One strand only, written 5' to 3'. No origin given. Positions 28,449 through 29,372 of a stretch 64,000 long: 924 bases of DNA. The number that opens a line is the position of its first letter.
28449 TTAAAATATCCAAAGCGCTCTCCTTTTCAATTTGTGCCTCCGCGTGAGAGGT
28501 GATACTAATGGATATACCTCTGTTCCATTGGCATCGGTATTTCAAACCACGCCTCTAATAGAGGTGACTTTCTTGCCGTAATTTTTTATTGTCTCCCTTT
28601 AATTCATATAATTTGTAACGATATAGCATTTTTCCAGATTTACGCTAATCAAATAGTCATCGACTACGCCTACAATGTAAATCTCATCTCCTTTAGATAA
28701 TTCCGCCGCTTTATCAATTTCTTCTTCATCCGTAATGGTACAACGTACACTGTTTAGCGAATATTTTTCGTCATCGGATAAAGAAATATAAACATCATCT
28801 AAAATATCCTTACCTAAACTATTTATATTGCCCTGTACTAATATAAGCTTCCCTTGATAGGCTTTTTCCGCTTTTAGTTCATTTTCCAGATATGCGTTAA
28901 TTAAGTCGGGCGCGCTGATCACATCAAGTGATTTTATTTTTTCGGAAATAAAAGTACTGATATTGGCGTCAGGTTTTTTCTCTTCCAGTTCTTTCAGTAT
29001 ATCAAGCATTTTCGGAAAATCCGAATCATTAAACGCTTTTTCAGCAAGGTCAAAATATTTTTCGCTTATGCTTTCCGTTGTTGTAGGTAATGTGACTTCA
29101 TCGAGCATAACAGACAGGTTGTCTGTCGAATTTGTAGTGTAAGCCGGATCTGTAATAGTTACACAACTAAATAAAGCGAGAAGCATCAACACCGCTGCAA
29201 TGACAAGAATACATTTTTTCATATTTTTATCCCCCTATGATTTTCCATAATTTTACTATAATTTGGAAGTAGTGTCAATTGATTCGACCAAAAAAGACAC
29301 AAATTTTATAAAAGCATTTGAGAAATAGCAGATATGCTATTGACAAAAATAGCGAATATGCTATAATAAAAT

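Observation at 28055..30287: Self-contained AT-rich moron island splitting the tail-chaperone / tape-measure junction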

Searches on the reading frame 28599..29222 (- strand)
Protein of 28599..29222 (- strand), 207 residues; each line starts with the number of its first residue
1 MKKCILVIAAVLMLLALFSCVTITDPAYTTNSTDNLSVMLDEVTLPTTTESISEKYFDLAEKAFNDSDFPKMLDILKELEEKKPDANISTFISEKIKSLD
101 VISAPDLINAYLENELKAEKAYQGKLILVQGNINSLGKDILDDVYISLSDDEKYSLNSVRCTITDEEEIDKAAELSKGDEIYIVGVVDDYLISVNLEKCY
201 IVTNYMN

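Call 5: search_protein_families(library=pfam, proteins=[window:28599-29222:-], max_evalue=0.01)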
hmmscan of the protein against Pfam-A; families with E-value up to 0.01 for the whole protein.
window:28599-29222:- (207 aa): 2 families
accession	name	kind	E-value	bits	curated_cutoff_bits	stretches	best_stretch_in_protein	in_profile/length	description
PF12869.13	tRNA_anti-like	-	7e-20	71.5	23.5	1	2-198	5-143/146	tRNA_anti-like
PF13742.12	tRNA_anti_2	-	0.0018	18.9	27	1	109-190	7-81/95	OB-fold nucleic acid binding domain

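Call 6: search_protein_families(library=padloc, proteins=[window:28599-29222:-], max_evalue=1)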
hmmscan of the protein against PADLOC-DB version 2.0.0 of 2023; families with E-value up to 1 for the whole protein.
window:28599-29222:- (207 aa): 0 families

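Call 7: search_protein_families(library=phrogs, proteins=[window:28599-29222:-], max_evalue=0.01)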
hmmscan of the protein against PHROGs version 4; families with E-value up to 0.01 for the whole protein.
window:28599-29222:- (207 aa): 3 families
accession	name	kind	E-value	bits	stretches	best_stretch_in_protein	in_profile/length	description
phrog_8545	-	moron, auxiliary metabolic gene and host takeover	2.9e-13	51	1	5-192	18-166/177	superinfection exclusion Sie-like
phrog_13333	-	unknown function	8.2e-12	46.2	1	102-202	63-163/248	-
phrog_9170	-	unknown function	0.00016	22.5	1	120-189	73-141/159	-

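Call 8: search_protein_families(library=ncbifam, proteins=[window:28599-29222:-], max_evalue=0.01)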
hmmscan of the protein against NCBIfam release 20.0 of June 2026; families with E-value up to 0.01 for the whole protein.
window:28599-29222:- (207 aa): 3 families
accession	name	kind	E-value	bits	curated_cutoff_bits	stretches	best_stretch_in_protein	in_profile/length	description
NF000332.1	trim_DfrDGK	exception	0.0046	16.8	300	1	125-202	39-114/161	DfrD/DfrG/DfrK family trimethoprim-resistant dihydrofolate reductase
TIGR00237.1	xseA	equivalog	0.0049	16.1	180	1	109-190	6-80/389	exodeoxyribonuclease VII large subunit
NF000143.1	trim_DfrG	exception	0.0068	16.1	365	0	125-202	40-115/165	trimethoprim-resistant dihydrofolate reductase DfrG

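Call 20: find_related_loci(query=window:28599-29222:-, collection=viral_contigs, flank=6000)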
Query window:28599-29222:- (207 aa) in viral_contigs; peptide patterns used: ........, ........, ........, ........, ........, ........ (x = any residue, [..] = any of these).
15 stretches matched a pattern, but none encodes a relative of the query by tblastn (E <= 1e-3).

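Call 28: find_encoding_contigs(protein=window:28599-29222:-, flank=8000, max_places=8)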
Protein window:28599-29222:- (207 aa): 1 contig read that carries it; 1 place shown.
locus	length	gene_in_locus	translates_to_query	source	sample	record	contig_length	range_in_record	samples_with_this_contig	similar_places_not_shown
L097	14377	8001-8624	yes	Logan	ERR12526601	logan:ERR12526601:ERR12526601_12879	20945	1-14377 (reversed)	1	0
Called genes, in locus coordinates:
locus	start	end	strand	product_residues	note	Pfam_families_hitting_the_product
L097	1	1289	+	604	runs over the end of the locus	PF06152:Phage_min_cap2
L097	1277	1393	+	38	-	-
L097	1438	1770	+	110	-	PF09639:YjcQ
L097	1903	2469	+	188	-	PF06810:Phage_scaffold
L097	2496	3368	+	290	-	-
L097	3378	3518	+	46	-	-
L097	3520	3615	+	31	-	-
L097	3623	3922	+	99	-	-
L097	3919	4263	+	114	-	PF11114:Minor_capsid_2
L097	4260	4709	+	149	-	-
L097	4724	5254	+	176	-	-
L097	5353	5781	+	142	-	-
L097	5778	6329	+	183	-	PF06854:Phage_Gp15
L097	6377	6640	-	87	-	PF06769:YoeB_toxin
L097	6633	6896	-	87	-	PF04221:RelB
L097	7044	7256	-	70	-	PF13744:HTH_37 (weak), PF12844:HTH_19 (weak), PF13443:HTH_26, PF13560:HTH_31 (weak), PF01381:HTH_3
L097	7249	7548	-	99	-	PF10387:DUF2442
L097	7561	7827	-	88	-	PF13711:DUF4160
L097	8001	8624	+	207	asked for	PF12869:tRNA_anti-like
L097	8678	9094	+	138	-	-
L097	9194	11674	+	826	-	-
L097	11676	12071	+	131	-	-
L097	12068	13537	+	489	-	-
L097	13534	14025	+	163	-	-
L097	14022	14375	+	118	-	?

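Call 34: find_homologous_proteins(query=window:28599-29222:-, max_evalue=0.001)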
Query window:28599-29222:- (207 aa): 4 proteins with E <= 0.001 among 393 candidates.
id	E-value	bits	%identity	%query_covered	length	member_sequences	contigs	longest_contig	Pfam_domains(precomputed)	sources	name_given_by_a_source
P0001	5.0e-111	387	93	100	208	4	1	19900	PF12869.14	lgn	-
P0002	2.6e-74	267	68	100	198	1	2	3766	PF12869.14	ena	-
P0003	4.8e-73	263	67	100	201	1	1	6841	PF12869.14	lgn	-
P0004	3.6e-67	244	76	75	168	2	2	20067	PF12869.14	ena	-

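Call 36: find_encoding_contigs(protein=P0001, flank=7000, max_places=4)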
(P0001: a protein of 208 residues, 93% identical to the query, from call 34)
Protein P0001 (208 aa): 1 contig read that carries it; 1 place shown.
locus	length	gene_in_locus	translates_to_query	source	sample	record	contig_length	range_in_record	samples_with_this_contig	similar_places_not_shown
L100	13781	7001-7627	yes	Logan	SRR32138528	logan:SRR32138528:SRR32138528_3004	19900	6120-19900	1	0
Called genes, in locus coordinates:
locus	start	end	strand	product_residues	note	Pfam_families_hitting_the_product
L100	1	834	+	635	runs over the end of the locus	PF06152:Phage_min_cap2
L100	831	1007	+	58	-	-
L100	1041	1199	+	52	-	-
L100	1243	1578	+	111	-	PF09639:YjcQ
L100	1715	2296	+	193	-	PF06810:Phage_scaffold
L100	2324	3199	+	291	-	-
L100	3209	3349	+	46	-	-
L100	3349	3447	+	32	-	-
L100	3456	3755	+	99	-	-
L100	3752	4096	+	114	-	PF11114:Minor_capsid_2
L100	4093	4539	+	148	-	-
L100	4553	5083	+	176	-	-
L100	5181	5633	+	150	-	-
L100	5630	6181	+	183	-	PF06854:Phage_Gp15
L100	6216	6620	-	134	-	PF15919:HicB_lk_antitox, PF15970:HicB-like_2 (weak)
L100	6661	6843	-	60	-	PF07927:HicA_toxin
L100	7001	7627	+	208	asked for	PF12869:tRNA_anti-like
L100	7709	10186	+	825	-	-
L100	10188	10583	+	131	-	-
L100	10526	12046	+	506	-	-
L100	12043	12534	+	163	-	-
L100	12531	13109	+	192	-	-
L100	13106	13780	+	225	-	?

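Call 37: find_encoding_contigs(protein=P0004, flank=7000, max_places=4)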
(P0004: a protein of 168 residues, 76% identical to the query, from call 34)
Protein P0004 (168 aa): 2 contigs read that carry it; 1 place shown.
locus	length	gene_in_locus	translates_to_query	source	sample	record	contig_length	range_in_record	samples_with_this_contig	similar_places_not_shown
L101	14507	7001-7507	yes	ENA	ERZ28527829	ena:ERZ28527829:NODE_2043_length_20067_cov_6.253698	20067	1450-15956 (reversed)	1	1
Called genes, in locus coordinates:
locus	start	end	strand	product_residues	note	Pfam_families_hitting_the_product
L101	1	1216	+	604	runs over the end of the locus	PF06152:Phage_min_cap2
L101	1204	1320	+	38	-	-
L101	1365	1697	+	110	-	PF09639:YjcQ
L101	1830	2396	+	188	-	PF06810:Phage_scaffold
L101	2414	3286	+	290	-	-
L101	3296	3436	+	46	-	-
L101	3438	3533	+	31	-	-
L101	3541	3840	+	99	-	-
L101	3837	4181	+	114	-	PF11114:Minor_capsid_2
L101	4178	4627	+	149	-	-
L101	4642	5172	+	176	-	-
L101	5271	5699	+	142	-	-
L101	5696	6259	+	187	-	PF06854:Phage_Gp15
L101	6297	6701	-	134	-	PF15919:HicB_lk_antitox, PF15970:HicB-like_2 (weak)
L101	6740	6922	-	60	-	PF07927:HicA_toxin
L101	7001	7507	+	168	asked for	PF12869:tRNA_anti-like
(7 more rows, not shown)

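Call 38: find_encoding_contigs(protein=P0003, flank=7000, max_places=4)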
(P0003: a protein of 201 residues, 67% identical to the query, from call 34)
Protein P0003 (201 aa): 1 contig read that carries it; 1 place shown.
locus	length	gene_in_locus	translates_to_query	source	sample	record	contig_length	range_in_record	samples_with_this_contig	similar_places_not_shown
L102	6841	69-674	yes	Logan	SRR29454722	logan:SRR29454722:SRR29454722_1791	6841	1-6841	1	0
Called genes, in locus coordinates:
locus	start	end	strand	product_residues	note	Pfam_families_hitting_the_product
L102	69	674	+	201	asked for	PF12869:tRNA_anti-like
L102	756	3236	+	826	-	PF04513:Baculo_PEP_C (faint), PF26039:Dcst2 (faint)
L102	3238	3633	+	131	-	-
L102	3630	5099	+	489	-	-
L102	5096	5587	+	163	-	-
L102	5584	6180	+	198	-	-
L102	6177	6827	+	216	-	-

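Call 47: search_dna_similar(query=window:28599-29222:-, collection=phages, mode=protein, max_evalue=0.001, max_rows=25)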
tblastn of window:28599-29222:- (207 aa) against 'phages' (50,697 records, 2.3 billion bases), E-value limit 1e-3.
Records with a match: 1; places in all: 1; records where one place covers at least 80% of the query: 0.
Best place of each record, by identity: <60% 1.
By first word of the organism name: Bacteriophage 1.
By host as written in the record: - 1.
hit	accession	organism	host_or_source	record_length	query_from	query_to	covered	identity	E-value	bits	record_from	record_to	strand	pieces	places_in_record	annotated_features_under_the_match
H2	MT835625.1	Bacteriophage sp.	human fecal samples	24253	102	201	48%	37.9%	5e-8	58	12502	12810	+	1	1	record has no annotation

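Call 52: search_solved_structures(query=window:28599-29222:-, max_evalue=1)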
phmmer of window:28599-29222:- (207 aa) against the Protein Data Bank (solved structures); distinct sequences matched with E-value up to 1: 6.
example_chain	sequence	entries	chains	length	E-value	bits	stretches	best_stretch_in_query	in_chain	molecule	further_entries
3h0g_H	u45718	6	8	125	0.033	17.5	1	37-148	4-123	DNA-directed RNA polymerases I, II, and III subunit RPABC3 | RNA polymerase II subunit Rpb8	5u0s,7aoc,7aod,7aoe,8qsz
2ftc_A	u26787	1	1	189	0.055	16.8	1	49-110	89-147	Mitochondrial ribosomal protein L1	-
7a5k_n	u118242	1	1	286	0.098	16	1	50-110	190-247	39S ribosomal protein L1, mitochondrial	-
5h78_A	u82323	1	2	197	0.11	15.8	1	48-102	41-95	cAMP-dependent protein kinase type II-alpha regulatory subunit,DHR14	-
7qi4_z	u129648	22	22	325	0.12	15.7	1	50-110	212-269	39S ribosomal protein L1, mitochondrial | Large ribosomal subunit protein uL1m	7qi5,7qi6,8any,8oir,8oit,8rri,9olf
5cwh_A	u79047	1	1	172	0.3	14.4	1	49-102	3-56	Designed helical repeat protein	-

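Call 58: find_homologous_proteins(query=A1, max_evalue=0.001)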
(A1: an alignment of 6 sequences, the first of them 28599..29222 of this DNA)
Query A1 (6 sequences) (207 aa, profile of the alignment): 13 proteins with E <= 0.001 among 6365 candidates.
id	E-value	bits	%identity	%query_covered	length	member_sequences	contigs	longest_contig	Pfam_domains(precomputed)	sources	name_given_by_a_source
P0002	1.4e-109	383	68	100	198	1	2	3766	PF12869.14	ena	-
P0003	2.8e-108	378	67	100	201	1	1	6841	PF12869.14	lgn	-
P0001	7.7e-104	364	93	100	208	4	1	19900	PF12869.14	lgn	-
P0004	8.4e-89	315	76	75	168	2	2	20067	PF12869.14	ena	-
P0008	1.2e-40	158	29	41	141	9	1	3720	PF12869.14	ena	-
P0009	9.4e-16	76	35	9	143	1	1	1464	PF12869.14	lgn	-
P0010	3.0e-15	75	38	49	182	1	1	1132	PF12869.14,PF13248.12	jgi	jgi:RNA polymerase subunit RPABC4/transcription elongation factor Spt4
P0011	1.3e-12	66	21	41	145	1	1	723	PF12869.14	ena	-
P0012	2.6e-12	65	23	41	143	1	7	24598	PF12869.14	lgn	-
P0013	2.7e-12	65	23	19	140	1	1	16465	PF12869.14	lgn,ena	-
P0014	1.1e-11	63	-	-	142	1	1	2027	PF12869.14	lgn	-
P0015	2.0e-7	49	29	44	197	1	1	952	PF12869.14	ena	-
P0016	4.1e-4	38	40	7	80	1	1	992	-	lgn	-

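Call 64: find_encoding_contigs(protein=P0012, flank=6000, max_places=4)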
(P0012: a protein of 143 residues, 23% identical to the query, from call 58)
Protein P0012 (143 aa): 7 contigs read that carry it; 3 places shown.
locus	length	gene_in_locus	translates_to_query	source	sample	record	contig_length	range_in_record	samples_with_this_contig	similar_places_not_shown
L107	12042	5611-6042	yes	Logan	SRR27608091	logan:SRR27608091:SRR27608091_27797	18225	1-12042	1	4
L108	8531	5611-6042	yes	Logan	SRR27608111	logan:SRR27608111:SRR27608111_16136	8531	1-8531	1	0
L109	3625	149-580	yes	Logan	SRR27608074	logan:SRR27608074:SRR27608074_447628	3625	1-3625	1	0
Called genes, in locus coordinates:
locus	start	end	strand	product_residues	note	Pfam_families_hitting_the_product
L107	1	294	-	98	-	?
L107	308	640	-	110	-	-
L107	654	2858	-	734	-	-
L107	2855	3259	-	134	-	-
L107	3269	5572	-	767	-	PF27507:DjlA_TM (faint)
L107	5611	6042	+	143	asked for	PF12869:tRNA_anti-like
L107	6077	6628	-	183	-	PF06854:Phage_Gp15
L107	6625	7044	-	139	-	-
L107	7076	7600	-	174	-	-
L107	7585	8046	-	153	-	-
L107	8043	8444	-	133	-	PF11114:Minor_capsid_2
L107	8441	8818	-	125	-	-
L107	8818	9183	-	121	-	-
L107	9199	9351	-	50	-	PF05605:zf-Di19 (weak), PF00096:zf-C2H2 (weak)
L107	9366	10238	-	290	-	-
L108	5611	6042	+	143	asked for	PF12869:tRNA_anti-like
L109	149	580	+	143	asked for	PF12869:tRNA_anti-like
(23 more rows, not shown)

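Call 71: predict_structure(alignment_id=A2)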
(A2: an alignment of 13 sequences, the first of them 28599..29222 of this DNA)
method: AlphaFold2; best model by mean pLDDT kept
length: 207 residues; sequences in the alignment: 13
mean_pLDDT: 82.0   pTM: 0.68
mean pLDDT of the five models: 82.0, 81.2, 81.1, 80.8, 80.8
residues with pLDDT >= 90: 128; 70-90: 31; 50-70: 21; < 50: 27
segments of 3 or more residues with pLDDT < 50: 21-47
pLDDT, mean of each block of 10 residues (from residue 1): 66 65 37 41 48 93 95 96 93 95 94 94 95 91 90 74 91 92 94 92 87
secondary structure, 60 per line:
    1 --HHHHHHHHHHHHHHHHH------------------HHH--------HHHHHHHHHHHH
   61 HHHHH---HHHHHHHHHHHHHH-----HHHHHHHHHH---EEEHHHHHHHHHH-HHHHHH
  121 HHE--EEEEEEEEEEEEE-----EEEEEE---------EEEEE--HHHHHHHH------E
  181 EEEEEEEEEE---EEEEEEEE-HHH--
elements in order: H3-19 H49-65 H69-82 H88-97 E101-103 H104-113 H115-122 E126-138 E144-149 E159-163 H166-173 E180-190 E194-201

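Call 90: fold_search(model_id=the predicted structure, library=pdb)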
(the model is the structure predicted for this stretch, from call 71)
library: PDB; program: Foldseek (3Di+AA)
matches with E <= 10: 816; with E <= 0.001: 91
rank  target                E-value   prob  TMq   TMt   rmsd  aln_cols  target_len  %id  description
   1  3f1z_D                2.8e-06  1.00  0.45  0.75   3.2       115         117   19  Crystal structure of putative nucleic acid-binding lipoprotein (YP_001337197.1) from Klebsiella pneumoniae subsp. pneu (released 2008-11-18)
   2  3f1z_I                2.8e-06  1.00  0.44  0.74   3.5       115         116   20  Crystal structure of putative nucleic acid-binding lipoprotein (YP_001337197.1) from Klebsiella pneumoniae subsp. pneu (released 2008-11-18)
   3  3f1z_F                4.0e-06  1.00  0.45  0.75   3.2       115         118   20  Crystal structure of putative nucleic acid-binding lipoprotein (YP_001337197.1) from Klebsiella pneumoniae subsp. pneu (released 2008-11-18)
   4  3f1z_A                4.9e-06  1.00  0.44  0.73   3.4       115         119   19  Crystal structure of putative nucleic acid-binding lipoprotein (YP_001337197.1) from Klebsiella pneumoniae subsp. pneu (released 2008-11-18)
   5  3f1z_G                8.0e-06  1.00  0.45  0.75   3.1       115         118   19  Crystal structure of putative nucleic acid-binding lipoprotein (YP_001337197.1) from Klebsiella pneumoniae subsp. pneu (released 2008-11-18)
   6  6ka6_C                4.3e-05  1.00  0.32  0.15   4.6       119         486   17  Crystal structure of plasmodium lysyl-tRNA synthetase in complex with a cladosporin derivative 1 (released 2020-04-08)
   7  8k9v_B                4.6e-05  1.00  0.32  0.15   4.6       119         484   17  Crystal structure of plasmodium LysRS complexing with ASP3026 derived LysRS inhibitor 3 (ADKI3) (released 2024-06-26)
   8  6ka6_B                5.2e-05  1.00  0.32  0.14   4.3       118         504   17  Crystal structure of plasmodium lysyl-tRNA synthetase in complex with a cladosporin derivative 1 (released 2020-04-08)
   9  4pg3_A                6.7e-05  1.00  0.32  0.15   4.5       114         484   17  Crystal structure of KRS complexed with inhibitor (released 2014-07-16)
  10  4h02_C                6.7e-05  1.00  0.32  0.16   4.5       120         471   17  Crystal structure of P. falciparum Lysyl-tRNA synthetase (released 2013-05-01)
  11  6m0t_A                6.7e-05  1.00  0.32  0.15   4.6       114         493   17  Crystal Structure of Lysyl-tRNA Synthetase from Plasmodium falciparum complexed with L-lysine and Cladosporin derivati (released 2021-04-21)
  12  8ylw_D                7.1e-05  1.00  0.31  0.15   4.7       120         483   18  Crystal Structure of Lysyl-tRNA Synthetase from Plasmodium falciparum complexed with Lys-AMS (released 2025-09-10)
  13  9m5m_A                8.0e-05  1.00  0.35  0.16   4.1       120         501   14  Crystal structure of Plasmodium vivax aspartyl-tRNA synthetase (PvDRS) (released 2025-06-04)
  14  6hcv_A                8.5e-05  1.00  0.31  0.15   4.6       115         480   18  Crystal Structure of Lysyl-tRNA Synthetase from Plasmodium falciparum complexed with a chromone ligand (released 2019-04-03)
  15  4h02_B                1.1e-04  1.00  0.33  0.16   4.6       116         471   17  Crystal structure of P. falciparum Lysyl-tRNA synthetase (released 2013-05-01)
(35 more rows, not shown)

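Call 102: find_encoding_contigs(protein=P0002, flank=4000, max_places=3)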
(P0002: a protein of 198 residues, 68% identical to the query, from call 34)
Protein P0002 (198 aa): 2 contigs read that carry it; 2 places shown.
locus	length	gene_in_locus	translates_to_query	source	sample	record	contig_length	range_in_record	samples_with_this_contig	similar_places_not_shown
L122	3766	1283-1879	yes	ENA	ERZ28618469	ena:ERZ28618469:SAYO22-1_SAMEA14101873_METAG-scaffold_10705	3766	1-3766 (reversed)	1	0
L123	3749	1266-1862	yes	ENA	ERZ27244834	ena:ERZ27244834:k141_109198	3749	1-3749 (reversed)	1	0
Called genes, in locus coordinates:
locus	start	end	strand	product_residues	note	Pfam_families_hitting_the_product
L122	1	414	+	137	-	?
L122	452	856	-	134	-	PF15919:HicB_lk_antitox, PF15970:HicB-like_2 (weak)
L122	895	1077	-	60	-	PF07927:HicA_toxin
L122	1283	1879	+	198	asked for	PF12869:tRNA_anti-like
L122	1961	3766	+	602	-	?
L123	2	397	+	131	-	?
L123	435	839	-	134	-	PF15919:HicB_lk_antitox, PF15970:HicB-like_2 (weak)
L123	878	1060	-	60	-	PF07927:HicA_toxin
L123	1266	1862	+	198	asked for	PF12869:tRNA_anti-like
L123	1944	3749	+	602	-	?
